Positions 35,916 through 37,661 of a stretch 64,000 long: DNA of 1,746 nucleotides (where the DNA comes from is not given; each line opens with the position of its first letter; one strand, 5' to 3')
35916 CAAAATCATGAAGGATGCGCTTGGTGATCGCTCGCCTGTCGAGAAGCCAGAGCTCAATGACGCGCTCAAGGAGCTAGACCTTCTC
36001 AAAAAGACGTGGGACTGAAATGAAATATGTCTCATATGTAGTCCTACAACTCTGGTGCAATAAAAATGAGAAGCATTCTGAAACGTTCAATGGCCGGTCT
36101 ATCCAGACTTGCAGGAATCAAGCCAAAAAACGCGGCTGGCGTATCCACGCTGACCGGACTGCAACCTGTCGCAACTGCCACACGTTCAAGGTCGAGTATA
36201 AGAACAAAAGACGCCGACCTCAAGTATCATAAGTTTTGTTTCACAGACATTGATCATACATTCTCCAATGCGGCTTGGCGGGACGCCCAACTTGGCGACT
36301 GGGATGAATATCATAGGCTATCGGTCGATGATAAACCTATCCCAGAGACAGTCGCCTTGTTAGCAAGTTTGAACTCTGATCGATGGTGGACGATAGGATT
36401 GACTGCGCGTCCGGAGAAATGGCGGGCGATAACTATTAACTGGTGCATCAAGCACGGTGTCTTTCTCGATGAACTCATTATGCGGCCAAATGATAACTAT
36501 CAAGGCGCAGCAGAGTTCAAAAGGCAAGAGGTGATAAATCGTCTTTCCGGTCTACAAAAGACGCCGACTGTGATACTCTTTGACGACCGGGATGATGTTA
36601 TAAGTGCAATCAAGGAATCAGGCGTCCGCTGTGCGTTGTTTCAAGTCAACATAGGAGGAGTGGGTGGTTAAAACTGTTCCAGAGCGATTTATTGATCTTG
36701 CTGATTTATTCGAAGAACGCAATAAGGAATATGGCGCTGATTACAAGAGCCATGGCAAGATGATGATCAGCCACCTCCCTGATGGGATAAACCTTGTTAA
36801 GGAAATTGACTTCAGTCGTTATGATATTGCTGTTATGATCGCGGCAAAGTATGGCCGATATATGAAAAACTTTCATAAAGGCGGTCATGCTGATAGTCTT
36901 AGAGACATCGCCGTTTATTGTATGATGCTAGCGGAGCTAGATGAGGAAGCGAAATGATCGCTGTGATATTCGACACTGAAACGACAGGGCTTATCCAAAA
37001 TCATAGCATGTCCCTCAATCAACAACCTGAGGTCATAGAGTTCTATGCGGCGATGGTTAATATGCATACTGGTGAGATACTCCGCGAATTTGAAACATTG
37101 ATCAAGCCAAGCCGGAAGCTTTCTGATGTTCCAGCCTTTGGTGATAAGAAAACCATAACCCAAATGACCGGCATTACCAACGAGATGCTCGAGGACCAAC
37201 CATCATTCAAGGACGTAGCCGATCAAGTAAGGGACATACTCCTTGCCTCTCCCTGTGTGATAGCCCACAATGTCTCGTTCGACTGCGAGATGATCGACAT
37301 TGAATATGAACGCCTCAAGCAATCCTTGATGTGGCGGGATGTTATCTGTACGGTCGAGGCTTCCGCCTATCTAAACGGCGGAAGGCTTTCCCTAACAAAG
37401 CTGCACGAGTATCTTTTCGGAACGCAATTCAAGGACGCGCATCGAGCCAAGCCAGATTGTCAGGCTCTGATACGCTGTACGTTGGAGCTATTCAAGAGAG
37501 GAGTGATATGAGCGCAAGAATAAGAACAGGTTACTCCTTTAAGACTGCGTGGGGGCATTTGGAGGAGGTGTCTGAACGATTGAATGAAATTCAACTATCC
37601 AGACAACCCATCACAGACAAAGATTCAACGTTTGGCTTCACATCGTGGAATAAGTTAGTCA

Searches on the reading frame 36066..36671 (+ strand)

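Call 9: search_protein_families(library=pfam, proteins=[window:36066-36671:+], max_evalue=0.01)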
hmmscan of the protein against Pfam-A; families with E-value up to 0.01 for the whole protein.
window:36066-36671:+ (201 aa): 2 families
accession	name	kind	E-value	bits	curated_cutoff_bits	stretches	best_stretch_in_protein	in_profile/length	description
PF25109.1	HAD_PNKP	-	6e-06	26.9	27.6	1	59-197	5-141/143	Polynucleotide kinase PNKP phosphatase domain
PF03767.20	Acid_phosphat_B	-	0.0067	16.4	27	1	77-154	108-186/230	HAD superfamily, subfamily IIIB (Acid phosphatase)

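Call 10: search_protein_families(library=phrogs, proteins=[window:36066-36671:+], max_evalue=0.01)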
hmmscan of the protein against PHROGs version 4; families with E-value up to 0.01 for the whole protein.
window:36066-36671:+ (201 aa): 3 families
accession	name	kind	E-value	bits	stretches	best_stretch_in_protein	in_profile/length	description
phrog_415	-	other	2.9e-25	90.2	1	48-191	14-163/218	polynucleotide kinase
phrog_505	-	other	3.5e-13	50.7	1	45-196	151-292/295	polynucleotide kinase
phrog_4889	-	other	2.9e-10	41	1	61-195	13-154/339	polynucleotide kinase/phosphorylase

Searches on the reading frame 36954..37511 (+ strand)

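Call 9: search_protein_families(library=pfam, proteins=[window:36954-37511:+], max_evalue=0.01)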
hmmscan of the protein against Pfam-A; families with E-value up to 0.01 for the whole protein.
window:36954-37511:+ (185 aa): 3 families
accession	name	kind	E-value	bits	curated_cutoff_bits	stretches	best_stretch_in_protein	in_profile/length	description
PF00929.31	RNase_T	-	5e-26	92.6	24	1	4-174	1-162/164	Exonuclease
PF01612.26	DNA_pol_A_exo1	-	4.5e-05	23.8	23.6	1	69-177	44-151/173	3'-5' exonuclease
PF16473.11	Rv2179c-like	-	0.00077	19.7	27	1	22-128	13-128/177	3'-5' exoribonuclease Rv2179c-like domain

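Call 10: search_protein_families(library=phrogs, proteins=[window:36954-37511:+], max_evalue=0.01)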
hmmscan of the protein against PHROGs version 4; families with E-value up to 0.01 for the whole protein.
window:36954-37511:+ (185 aa): 3 families
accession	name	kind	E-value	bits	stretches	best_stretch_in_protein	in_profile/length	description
phrog_192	-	DNA, RNA and nucleotide metabolism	7.7e-38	131.8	1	1-181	106-272/397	DNA polymerase exonuclease subunit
phrog_14632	-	DNA, RNA and nucleotide metabolism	5.6e-13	49.4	1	4-175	85-238/380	DNA polymerase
phrog_17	-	DNA, RNA and nucleotide metabolism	1.8e-05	23.9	1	3-157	672-788/1445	DNA polymerase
